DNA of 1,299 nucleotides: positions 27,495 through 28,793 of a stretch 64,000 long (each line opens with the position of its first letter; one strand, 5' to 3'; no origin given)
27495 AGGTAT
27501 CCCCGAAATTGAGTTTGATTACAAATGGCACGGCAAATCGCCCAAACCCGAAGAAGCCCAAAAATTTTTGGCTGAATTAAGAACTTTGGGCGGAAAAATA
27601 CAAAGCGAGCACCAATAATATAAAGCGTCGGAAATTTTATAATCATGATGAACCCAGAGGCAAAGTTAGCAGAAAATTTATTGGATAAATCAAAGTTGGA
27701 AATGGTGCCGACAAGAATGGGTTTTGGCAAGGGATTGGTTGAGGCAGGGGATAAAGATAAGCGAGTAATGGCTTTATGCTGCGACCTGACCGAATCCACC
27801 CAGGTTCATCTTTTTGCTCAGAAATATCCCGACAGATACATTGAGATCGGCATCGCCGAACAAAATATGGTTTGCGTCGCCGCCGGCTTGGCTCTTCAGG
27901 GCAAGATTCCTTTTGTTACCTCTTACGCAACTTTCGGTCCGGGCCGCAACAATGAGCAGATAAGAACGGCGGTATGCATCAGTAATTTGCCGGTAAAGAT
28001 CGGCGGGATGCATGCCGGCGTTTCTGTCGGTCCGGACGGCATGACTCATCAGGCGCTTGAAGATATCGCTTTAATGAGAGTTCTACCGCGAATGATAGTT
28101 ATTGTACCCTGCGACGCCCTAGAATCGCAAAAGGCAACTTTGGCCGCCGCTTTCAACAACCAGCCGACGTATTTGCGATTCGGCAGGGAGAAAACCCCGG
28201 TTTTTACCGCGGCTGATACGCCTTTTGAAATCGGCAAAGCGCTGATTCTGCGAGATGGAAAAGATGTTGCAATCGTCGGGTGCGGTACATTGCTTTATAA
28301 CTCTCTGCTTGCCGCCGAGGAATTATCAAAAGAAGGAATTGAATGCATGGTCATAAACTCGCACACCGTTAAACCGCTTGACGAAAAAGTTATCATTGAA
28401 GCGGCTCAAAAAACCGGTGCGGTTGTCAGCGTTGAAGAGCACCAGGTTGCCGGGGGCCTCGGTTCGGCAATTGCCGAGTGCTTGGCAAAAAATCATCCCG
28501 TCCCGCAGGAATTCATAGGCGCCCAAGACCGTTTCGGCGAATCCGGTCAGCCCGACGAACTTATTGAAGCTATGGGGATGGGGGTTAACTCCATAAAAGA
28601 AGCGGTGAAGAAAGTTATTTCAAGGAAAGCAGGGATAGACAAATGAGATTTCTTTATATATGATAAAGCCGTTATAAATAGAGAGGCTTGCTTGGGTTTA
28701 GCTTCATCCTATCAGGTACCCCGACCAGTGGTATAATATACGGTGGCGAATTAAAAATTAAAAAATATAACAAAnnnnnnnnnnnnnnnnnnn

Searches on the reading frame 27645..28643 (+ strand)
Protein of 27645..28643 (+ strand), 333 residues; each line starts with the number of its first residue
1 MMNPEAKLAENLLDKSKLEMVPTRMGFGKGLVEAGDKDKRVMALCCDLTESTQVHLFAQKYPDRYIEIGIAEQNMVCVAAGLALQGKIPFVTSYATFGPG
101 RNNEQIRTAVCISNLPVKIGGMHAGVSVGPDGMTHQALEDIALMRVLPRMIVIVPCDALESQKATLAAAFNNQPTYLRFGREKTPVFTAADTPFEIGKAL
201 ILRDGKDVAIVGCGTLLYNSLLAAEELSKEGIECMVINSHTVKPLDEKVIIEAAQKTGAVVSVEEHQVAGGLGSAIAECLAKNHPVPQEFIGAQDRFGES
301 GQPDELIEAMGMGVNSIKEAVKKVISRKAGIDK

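Call 60: search_protein_families(library=pfam, proteins=[window:27645-28643:+], max_evalue=0.00001)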
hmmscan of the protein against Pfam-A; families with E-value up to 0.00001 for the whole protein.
window:27645-28643:+ (333 aa): 2 families
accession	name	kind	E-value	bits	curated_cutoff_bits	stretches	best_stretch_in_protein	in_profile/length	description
PF02779.29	Transket_pyr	-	6.5e-39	133.8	27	1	21-184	3-172/174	Transketolase, pyrimidine binding domain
PF02780.25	Transketolase_C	-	5.2e-32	110.8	25.9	1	197-317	1-124/124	Transketolase, C-terminal domain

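Call 63: find_encoding_contigs(protein=window:27645-28643:+, flank=4000, max_places=6)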
Protein window:27645-28643:+ (333 aa): 6 contigs read that carry it; 5 places shown.
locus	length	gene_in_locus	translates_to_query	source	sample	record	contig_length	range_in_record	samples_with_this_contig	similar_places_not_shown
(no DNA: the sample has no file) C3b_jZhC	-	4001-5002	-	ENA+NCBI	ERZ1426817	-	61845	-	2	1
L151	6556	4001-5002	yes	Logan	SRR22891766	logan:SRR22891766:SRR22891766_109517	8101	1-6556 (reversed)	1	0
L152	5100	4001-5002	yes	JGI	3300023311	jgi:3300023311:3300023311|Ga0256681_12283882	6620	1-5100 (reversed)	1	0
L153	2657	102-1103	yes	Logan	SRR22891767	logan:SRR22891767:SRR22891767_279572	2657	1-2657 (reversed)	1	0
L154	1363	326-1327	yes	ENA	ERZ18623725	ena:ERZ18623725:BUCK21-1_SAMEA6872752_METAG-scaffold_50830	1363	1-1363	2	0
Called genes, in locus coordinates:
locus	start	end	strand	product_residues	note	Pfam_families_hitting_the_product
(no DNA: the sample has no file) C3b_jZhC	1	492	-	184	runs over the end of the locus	-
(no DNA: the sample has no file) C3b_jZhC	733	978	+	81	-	PF00588:SpoU_methylase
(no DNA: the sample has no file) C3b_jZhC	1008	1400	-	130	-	-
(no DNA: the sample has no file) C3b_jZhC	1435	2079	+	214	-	PF01351:RNase_HII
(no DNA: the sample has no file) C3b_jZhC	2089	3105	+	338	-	PF00044:Gp_dh_N, PF02800:Gp_dh_C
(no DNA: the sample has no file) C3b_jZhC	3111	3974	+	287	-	PF13292:DXP_synthase_N, PF00456:Transketolase_N, PF00676:E1_dh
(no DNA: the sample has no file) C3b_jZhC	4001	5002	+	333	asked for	PF02779:Transket_pyr, PF02780:Transketolase_C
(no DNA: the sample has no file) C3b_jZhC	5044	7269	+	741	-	-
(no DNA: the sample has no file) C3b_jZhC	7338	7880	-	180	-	PF03167:UDG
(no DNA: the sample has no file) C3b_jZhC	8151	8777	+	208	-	PF18306:LDcluster4, PF03641:Lysine_decarbox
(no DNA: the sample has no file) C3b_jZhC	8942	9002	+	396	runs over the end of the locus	PF05559:DUF763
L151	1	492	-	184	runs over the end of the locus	-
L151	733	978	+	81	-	PF00588:SpoU_methylase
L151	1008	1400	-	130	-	-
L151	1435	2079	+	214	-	PF01351:RNase_HII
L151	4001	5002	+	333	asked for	PF02779:Transket_pyr, PF02780:Transketolase_C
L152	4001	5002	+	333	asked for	PF02779:Transket_pyr, PF02780:Transketolase_C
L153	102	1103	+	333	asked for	PF02779:Transket_pyr, PF02780:Transketolase_C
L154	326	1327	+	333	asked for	PF02779:Transket_pyr, PF02780:Transketolase_C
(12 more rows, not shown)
